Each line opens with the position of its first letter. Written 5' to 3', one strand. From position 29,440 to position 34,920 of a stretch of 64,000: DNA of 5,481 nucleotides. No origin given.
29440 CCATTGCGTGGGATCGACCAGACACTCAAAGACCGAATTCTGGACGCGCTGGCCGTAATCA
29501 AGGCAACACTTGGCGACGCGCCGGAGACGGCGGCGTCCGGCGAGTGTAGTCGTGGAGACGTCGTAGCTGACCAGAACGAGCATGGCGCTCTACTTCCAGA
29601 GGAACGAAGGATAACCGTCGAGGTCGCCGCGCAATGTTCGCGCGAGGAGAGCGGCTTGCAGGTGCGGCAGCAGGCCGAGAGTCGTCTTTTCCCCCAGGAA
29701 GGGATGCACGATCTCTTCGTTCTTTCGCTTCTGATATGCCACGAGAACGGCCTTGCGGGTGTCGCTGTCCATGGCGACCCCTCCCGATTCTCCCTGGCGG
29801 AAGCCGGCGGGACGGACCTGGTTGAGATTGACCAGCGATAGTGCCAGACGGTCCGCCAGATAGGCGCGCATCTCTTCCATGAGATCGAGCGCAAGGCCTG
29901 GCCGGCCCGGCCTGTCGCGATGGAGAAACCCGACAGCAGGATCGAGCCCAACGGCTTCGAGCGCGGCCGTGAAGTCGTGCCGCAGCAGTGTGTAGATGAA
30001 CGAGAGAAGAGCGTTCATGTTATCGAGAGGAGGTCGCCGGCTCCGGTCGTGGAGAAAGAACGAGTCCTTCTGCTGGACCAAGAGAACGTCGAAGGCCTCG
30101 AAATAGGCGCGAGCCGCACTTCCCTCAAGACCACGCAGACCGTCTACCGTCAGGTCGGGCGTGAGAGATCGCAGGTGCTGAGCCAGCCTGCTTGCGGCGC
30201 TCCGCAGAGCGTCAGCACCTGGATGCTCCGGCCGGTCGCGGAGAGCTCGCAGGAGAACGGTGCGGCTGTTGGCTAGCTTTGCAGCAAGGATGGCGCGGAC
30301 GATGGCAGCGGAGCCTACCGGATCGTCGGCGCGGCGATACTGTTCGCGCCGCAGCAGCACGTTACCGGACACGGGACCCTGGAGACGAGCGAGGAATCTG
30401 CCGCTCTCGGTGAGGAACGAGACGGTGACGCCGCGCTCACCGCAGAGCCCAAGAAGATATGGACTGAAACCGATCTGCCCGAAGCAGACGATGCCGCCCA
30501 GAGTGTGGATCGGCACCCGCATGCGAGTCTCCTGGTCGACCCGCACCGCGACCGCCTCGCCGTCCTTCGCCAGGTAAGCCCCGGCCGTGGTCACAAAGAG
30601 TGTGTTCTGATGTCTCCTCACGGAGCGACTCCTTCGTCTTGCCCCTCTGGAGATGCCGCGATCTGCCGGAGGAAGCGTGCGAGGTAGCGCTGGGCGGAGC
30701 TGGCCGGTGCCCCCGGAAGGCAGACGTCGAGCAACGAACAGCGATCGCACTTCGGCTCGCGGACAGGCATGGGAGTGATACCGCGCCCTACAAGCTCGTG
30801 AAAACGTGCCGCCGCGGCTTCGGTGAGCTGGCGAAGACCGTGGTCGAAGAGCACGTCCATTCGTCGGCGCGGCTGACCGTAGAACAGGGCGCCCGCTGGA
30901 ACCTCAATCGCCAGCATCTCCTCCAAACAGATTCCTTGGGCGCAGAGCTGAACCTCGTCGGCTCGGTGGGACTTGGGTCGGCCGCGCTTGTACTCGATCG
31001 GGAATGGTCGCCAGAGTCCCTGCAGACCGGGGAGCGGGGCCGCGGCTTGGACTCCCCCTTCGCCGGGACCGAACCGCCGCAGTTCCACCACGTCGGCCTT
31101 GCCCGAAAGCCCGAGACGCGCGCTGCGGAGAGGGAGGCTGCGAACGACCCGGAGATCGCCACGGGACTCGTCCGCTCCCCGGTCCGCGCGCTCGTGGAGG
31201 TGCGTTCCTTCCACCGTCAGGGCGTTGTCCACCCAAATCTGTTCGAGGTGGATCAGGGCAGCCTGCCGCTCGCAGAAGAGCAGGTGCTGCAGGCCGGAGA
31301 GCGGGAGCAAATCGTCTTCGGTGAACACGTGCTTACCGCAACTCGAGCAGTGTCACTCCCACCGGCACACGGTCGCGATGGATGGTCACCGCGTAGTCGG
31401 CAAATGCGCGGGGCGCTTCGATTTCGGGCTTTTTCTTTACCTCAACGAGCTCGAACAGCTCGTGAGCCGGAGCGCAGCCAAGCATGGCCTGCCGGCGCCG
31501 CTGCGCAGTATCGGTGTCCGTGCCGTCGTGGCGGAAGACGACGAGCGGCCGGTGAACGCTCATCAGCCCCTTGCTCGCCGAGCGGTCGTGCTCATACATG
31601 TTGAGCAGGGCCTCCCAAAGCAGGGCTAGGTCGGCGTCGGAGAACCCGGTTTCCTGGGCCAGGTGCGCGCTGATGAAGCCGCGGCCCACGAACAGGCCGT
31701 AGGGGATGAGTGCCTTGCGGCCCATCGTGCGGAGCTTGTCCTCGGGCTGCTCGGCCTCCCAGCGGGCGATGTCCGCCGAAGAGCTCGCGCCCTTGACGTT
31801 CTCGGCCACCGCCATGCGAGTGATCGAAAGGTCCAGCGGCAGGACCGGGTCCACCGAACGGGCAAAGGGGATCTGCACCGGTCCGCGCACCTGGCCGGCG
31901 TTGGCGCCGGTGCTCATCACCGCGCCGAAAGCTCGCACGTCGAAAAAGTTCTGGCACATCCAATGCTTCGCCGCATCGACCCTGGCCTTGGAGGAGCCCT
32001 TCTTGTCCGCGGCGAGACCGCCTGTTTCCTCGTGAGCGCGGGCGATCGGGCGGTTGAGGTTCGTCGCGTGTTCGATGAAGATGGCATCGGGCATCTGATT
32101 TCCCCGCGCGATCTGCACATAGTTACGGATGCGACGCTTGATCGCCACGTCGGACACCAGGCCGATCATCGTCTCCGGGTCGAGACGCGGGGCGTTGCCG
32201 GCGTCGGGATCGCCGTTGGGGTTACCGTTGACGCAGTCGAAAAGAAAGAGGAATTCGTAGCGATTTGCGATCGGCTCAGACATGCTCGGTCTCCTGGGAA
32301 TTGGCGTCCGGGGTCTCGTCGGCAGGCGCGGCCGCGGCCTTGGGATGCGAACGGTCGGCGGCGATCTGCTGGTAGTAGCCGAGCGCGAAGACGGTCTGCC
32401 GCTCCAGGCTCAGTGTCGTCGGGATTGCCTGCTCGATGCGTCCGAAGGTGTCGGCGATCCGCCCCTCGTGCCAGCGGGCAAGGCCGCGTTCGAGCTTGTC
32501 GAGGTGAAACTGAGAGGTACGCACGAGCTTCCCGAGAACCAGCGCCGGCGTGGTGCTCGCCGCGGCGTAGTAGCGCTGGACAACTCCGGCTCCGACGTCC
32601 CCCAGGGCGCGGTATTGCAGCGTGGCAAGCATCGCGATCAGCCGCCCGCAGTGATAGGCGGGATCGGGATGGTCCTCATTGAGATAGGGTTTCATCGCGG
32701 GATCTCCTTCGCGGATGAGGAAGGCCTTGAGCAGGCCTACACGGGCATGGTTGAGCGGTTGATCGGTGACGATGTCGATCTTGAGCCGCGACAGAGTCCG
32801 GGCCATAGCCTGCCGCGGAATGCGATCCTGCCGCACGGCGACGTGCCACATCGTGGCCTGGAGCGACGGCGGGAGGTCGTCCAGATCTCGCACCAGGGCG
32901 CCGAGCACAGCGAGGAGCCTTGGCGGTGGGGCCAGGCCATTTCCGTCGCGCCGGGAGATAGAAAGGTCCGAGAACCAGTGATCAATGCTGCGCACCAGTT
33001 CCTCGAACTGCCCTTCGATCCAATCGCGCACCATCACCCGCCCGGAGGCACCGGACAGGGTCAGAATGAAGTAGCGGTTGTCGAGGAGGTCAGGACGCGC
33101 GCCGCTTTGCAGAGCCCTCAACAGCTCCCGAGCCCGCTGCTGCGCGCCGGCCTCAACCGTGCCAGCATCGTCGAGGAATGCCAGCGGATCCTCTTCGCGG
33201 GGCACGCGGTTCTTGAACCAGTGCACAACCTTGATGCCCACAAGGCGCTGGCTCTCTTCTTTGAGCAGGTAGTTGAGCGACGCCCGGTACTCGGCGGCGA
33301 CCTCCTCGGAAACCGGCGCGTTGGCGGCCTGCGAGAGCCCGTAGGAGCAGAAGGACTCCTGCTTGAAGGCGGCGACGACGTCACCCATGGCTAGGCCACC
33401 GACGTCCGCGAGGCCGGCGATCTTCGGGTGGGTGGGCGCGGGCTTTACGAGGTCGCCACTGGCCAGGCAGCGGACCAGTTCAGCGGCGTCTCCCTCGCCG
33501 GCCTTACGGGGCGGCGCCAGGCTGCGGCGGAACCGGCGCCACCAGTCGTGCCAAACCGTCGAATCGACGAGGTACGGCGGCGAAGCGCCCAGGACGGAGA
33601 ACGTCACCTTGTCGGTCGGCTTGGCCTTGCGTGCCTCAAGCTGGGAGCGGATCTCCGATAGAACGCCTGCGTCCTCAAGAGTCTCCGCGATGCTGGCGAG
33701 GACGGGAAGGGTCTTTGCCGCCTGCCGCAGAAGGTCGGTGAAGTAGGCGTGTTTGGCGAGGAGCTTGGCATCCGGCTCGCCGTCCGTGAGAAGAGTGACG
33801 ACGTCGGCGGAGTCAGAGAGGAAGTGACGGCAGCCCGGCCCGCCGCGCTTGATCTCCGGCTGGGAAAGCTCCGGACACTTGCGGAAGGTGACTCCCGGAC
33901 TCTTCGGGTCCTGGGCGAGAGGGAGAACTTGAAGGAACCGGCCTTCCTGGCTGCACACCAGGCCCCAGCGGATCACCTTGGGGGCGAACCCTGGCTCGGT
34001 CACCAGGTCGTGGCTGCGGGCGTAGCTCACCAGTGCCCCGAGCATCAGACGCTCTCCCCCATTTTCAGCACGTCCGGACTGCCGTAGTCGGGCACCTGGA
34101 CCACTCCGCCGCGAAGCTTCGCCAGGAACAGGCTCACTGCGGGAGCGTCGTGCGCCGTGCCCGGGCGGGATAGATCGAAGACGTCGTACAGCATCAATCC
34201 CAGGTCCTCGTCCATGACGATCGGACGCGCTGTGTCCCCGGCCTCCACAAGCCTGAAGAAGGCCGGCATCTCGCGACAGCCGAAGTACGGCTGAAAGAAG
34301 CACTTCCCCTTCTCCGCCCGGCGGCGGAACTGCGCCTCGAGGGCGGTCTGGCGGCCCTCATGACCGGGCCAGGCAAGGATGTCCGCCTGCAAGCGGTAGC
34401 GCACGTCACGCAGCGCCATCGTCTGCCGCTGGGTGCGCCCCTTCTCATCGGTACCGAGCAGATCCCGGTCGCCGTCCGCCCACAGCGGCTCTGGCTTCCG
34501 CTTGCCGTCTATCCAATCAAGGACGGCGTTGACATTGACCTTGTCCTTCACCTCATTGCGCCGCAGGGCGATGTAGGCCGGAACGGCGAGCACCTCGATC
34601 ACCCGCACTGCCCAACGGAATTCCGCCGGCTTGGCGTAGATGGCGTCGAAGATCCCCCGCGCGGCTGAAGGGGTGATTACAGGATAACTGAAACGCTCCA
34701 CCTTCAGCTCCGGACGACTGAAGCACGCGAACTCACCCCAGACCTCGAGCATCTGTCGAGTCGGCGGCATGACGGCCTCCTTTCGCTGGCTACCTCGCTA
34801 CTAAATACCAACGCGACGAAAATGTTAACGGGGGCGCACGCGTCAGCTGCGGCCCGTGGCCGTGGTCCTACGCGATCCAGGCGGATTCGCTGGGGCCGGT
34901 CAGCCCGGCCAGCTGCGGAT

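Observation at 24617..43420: Type I-C locus with two large arrays flanking the cas operon, each with its own homologous leader on the same side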

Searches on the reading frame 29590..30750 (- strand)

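Call 8: search_protein_families(library=ncbifam, proteins=[window:29590-30750:-])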
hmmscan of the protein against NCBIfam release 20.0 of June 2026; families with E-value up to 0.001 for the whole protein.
window:29590-30750:- (386 aa): 9 families
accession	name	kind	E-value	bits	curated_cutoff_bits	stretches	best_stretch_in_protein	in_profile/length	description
TIGR03640.1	cas1_DVULG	exception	2.2e-148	494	385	1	47-385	2-340/340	type I-C CRISPR-associated endonuclease Cas1c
NF049935.1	cas4g_cas1g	exception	1.3e-89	301.2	560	1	38-384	204-544/546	CRISPR-associated endonuclease Cas4g/Cas1g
TIGR04093.1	cas1_CYANO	exception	2.8e-78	263.2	385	1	50-385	2-333/334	type I-D CRISPR-associated endonuclease Cas1d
TIGR00287.1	cas1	equivalog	8.8e-73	245.2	71.7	1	50-378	1-324/327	CRISPR-associated endonuclease Cas1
TIGR03983.1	cas1_MYXAN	equivalog_domain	4.2e-46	157.5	358.05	1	46-374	9-335/347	type I-MYXAN CRISPR-associated endonuclease Cas1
TIGR03641.1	cas1_HMARI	exception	1.4e-37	129.7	304.1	1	50-375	2-313/324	type I-B CRISPR-associated endonuclease Cas1b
TIGR04329.1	cas1_PREFRAN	exception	3.2e-18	65.9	300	1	70-318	29-261/317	type V CRISPR-associated endonuclease Cas1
TIGR03639.1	cas1_NMENI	exception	2.1e-08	33.8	120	1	193-305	131-231/278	type II CRISPR-associated endonuclease Cas1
TIGR03638.1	cas1_ECOLI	exception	2.1e-07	30.5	215.6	1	196-281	124-208/269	type I-E CRISPR-associated endonuclease Cas1e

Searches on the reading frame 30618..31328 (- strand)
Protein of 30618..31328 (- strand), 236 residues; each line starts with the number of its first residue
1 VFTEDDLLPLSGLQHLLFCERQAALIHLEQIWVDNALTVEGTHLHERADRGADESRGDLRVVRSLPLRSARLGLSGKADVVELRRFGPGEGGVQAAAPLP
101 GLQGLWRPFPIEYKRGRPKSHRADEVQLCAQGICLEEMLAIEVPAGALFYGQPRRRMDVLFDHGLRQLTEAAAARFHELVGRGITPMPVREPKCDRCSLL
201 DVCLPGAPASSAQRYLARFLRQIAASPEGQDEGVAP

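Call 8: search_protein_families(library=ncbifam, proteins=[window:30618-31328:-])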
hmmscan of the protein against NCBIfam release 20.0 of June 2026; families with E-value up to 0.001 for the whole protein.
window:30618-31328:- (236 aa): 2 families
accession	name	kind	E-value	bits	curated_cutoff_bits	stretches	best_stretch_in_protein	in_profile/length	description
TIGR00372.1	cas4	equivalog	6.2e-34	117.4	65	1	10-205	3-180/180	CRISPR-associated protein Cas4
NF049935.1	cas4g_cas1g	exception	1.7e-33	115.9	560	2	109-207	90-193/546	CRISPR-associated endonuclease Cas4g/Cas1g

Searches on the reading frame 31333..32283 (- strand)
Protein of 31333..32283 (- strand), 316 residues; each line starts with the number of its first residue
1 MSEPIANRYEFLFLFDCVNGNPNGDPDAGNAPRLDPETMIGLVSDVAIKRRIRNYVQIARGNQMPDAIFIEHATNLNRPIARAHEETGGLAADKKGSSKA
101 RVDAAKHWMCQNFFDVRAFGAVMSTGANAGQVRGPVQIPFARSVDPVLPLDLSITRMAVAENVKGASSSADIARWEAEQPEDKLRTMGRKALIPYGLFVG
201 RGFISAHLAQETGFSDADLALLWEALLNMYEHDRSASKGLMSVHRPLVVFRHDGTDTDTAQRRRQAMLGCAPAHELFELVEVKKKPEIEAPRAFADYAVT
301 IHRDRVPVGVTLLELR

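Call 8: search_protein_families(library=ncbifam, proteins=[window:31333-32283:-])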
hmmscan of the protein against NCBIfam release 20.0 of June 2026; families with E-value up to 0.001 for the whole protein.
window:31333-32283:- (316 aa): 3 families
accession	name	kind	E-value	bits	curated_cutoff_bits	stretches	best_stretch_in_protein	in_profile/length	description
TIGR02589.1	cas_Csd2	exception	2.6e-93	312.5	182.25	1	8-314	1-283/284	type I-C CRISPR-associated protein Cas7/Csd2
TIGR01595.1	cas_CT1132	subfamily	6.8e-67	225.9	125.8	1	5-301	1-267/268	CRISPR-associated protein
TIGR02590.1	cas_Csh2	exception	3.1e-24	85.9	171.55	1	8-238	1-209/286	type I-B CRISPR-associated protein Cas7/Csh2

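Call 57: list_cluster_members(proteins=[window:31333-32283:-, window:29293-29583:-, window:34045-34770:-])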
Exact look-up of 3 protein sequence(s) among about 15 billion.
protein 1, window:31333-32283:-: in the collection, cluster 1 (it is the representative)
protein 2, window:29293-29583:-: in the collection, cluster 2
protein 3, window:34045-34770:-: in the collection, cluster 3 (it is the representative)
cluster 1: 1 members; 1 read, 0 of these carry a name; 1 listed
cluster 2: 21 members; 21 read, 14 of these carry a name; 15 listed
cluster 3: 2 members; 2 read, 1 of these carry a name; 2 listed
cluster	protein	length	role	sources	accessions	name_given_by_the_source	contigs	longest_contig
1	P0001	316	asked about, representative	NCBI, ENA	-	-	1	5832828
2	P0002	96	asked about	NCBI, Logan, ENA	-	-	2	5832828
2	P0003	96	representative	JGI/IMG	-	-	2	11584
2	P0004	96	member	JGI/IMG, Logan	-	CRISPR-associated protein Cas2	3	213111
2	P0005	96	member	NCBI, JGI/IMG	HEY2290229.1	MAG TPA: CRISPR-associated endonuclease Cas2 [Thermoanaerobaculia bacterium] | CRISPR-associated protein Cas2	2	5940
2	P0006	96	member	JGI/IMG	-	CRISPR-associated protein Cas2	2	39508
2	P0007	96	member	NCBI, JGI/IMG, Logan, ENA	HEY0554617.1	MAG TPA: CRISPR-associated endonuclease Cas2 [Thermoanaerobaculia bacterium] | CRISPR-associated protein Cas2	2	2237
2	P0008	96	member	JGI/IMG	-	CRISPR-associated protein Cas2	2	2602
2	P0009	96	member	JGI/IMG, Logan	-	CRISPR-associated protein Cas2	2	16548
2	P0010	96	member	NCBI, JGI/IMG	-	CRISPR-associated protein Cas2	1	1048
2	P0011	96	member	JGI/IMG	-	CRISPR-associated protein Cas2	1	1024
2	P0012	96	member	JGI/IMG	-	CRISPR-associated protein Cas2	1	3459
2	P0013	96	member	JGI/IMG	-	CRISPR-associated protein Cas2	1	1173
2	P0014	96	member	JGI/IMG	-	CRISPR-associated protein Cas2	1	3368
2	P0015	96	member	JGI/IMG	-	CRISPR-associated protein Cas2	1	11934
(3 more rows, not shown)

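Call 58: find_encoding_contigs(protein=P0004, flank=10000, max_places=4)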
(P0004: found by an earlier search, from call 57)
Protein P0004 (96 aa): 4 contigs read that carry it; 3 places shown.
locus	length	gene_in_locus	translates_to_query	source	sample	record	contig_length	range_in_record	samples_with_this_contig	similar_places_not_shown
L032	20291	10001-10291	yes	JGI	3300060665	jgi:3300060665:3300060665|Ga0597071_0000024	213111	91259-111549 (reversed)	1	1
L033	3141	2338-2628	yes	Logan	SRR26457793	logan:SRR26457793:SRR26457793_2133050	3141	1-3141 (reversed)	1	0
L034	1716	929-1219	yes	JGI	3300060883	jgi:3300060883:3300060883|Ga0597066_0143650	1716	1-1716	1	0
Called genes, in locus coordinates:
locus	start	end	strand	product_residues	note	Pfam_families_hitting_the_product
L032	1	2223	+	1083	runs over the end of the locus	-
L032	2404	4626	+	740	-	PF01966:HD (weak), PF00270:DEAD, PF04851:ResIII (weak), PF22590:Cas3-like_C_2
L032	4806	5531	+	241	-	PF09704:Cas_Cas5d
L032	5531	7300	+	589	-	PF09709:Cas_Csd1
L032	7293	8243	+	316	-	PF05107:Cas_Cas7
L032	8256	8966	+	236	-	PF01930:Cas_Cas4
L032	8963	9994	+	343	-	PF01867:Cas_Cas1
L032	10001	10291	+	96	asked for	PF09827:CRISPR_Cas2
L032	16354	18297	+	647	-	-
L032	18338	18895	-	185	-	-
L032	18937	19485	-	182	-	-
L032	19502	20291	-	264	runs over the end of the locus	-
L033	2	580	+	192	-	?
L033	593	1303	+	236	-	PF01930:Cas_Cas4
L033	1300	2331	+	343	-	PF01867:Cas_Cas1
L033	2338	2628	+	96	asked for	PF09827:CRISPR_Cas2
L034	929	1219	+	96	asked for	PF09827:CRISPR_Cas2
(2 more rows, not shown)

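Call 59: find_encoding_contigs(protein=P0006, flank=10000, max_places=4)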
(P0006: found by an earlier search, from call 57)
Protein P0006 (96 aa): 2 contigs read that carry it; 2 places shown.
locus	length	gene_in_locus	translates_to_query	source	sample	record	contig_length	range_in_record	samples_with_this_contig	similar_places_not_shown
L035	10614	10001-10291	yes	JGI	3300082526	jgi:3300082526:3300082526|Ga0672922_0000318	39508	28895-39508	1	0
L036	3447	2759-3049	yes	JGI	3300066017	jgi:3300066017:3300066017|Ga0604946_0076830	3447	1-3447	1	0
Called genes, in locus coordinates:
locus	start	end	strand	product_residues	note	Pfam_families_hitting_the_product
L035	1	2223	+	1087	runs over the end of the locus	-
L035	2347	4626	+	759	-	PF01966:HD (weak), PF00270:DEAD, PF04851:ResIII (weak), PF22590:Cas3-like_C_2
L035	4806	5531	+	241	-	PF09704:Cas_Cas5d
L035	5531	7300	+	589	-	PF09709:Cas_Csd1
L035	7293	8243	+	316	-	PF05107:Cas_Cas7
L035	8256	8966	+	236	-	PF01930:Cas_Cas4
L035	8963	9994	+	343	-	PF01867:Cas_Cas1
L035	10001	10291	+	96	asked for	PF09827:CRISPR_Cas2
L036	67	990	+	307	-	PF05107:Cas_Cas7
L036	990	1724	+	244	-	PF01930:Cas_Cas4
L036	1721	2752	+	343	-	PF01867:Cas_Cas1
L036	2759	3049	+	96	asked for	PF09827:CRISPR_Cas2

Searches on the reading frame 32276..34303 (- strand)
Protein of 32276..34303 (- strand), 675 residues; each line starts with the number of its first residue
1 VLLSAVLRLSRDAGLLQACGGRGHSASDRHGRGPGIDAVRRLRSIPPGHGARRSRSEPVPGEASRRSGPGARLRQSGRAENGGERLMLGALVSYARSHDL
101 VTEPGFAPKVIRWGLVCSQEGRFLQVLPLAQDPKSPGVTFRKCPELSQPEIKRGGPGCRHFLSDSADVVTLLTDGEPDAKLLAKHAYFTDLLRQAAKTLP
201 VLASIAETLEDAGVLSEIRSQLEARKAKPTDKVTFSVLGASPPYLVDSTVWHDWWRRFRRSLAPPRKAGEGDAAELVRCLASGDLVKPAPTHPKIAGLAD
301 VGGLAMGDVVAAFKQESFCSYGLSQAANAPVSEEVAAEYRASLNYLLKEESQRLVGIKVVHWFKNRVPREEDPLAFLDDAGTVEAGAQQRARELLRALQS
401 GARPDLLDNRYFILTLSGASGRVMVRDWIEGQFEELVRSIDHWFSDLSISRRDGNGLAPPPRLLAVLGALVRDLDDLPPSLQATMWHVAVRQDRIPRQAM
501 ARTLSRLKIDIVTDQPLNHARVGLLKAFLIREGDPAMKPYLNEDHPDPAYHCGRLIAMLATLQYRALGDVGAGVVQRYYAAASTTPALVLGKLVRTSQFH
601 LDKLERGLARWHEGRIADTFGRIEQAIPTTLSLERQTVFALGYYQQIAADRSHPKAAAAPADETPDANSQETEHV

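Call 8: search_protein_families(library=ncbifam, proteins=[window:32276-34303:-])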
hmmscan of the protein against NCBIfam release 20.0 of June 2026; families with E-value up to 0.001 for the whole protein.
window:32276-34303:- (675 aa): 1 family
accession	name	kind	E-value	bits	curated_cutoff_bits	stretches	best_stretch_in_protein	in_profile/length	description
TIGR01863.1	cas_Csd1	equivalog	1.6e-74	251.5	218.65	1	90-648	3-578/588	type I-C CRISPR-associated protein Cas8c/Csd1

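Call 10: find_related_loci(query=window:32276-34036:-, collection=genome_contigs, flank=10000)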
Query window:32276-34036:- (586 aa) in genome_contigs; peptide patterns used: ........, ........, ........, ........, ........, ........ (x = any residue, [..] = any of these).
125 stretches matched a pattern; 27 encode a relative of the query (tblastn E <= 1e-3); 27 distinct loci.
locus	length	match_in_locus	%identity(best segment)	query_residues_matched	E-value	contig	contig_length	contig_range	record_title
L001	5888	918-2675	84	1-586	0e+0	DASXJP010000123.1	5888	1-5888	MAG TPA_asm: Thermoanaerobaculia bacterium isolate SMAG_U5251 k141_3637320, whole genome shotgun sequence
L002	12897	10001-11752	76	2-585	0e+0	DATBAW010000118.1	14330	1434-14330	MAG TPA_asm: Thermoanaerobaculia bacterium isolate SMAG_U5742 k141_591174, whole genome shotgun sequence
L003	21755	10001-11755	76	2-586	0e+0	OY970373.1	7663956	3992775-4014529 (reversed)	MAG: uncultured Acidobacteriota bacterium isolate MFD09368.bin.c.1 genome assembly, chromosome: 1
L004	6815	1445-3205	73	2-585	0e+0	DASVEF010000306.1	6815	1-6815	MAG TPA_asm: Thermoanaerobaculia bacterium isolate SMAG_U2053 k141_541185, whole genome shotgun sequence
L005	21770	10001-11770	67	1-585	0e+0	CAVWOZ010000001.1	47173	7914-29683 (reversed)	MAG: uncultured Acidobacteriota bacterium isolate MFD09368.bin.3.159 genome assembly, contig: contig_100858, whole genom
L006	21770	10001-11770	67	1-585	0e+0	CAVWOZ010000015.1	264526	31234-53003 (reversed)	MAG: uncultured Acidobacteriota bacterium isolate MFD09368.bin.3.159 genome assembly, contig: contig_15036, whole genome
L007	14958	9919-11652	64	2-584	0e+0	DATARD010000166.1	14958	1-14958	MAG TPA_asm: Thermoanaerobaculia bacterium isolate SMAG_U5484 k141_65946, whole genome shotgun sequence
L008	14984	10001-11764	64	2-583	0e+0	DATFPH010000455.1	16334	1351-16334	MAG TPA_asm: Thermoanaerobaculia bacterium isolate SMAG_U9298 k141_284997, whole genome shotgun sequence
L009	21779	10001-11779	62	1-586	0e+0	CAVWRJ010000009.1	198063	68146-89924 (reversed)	MAG: uncultured Acidobacteriota bacterium isolate MFD01213.bin.1.234 genome assembly, contig: contig_23918, whole genome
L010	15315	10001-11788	63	1-586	0e+0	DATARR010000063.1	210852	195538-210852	MAG TPA_asm: Thermoanaerobaculia bacterium isolate SMAG_U5499 k141_5398433, whole genome shotgun sequence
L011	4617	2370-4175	62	1-583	0e+0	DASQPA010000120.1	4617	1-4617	MAG TPA_asm: Thermoanaerobaculia bacterium isolate SMAG_U10817 k141_261306, whole genome shotgun sequence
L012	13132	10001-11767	52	2-579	0e+0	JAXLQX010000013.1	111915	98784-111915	MAG: Thermoanaerobaculia bacterium isolate STL-ACI14 C1.267.fa-13, whole genome shotgun sequence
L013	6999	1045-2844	51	2-577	6e-180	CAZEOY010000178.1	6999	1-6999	MAG TPA_asm: uncultured Syntrophobacteraceae bacterium isolate binchicken_co274_11 genome assembly, contig: NODE_25547_l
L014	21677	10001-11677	49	2-559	2e-176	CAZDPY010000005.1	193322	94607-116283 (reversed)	MAG TPA_asm: uncultured Ignavibacteriaceae bacterium isolate SRP141376_co1_149 genome assembly, contig: NODE_108_length_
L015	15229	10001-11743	49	2-577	5e-175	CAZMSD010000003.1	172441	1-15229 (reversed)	MAG TPA_asm: uncultured Bacteroidaceae bacterium isolate binchicken_co65_461 genome assembly, contig: NODE_131_length_17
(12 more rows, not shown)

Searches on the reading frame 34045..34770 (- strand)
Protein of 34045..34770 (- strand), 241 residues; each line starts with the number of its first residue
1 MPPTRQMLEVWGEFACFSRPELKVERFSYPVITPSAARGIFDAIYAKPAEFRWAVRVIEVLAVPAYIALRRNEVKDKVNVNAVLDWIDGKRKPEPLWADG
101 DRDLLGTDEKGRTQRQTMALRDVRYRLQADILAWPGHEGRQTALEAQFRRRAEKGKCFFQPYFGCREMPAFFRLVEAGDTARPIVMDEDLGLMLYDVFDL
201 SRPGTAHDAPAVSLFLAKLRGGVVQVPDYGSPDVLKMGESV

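Call 8: search_protein_families(library=ncbifam, proteins=[window:34045-34770:-])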
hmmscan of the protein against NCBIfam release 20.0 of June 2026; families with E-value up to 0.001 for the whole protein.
window:34045-34770:- (241 aa): 2 families
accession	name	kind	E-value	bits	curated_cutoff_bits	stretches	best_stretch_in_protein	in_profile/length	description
TIGR01876.1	cas_Cas5d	exception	1.5e-35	123.2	85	1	8-234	1-202/203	type I-C CRISPR-associated protein Cas5c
TIGR02593.1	CRISPR_cas5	subfamily_domain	8e-14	51.1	17.8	1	8-47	4-43/43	CRISPR-associated protein Cas5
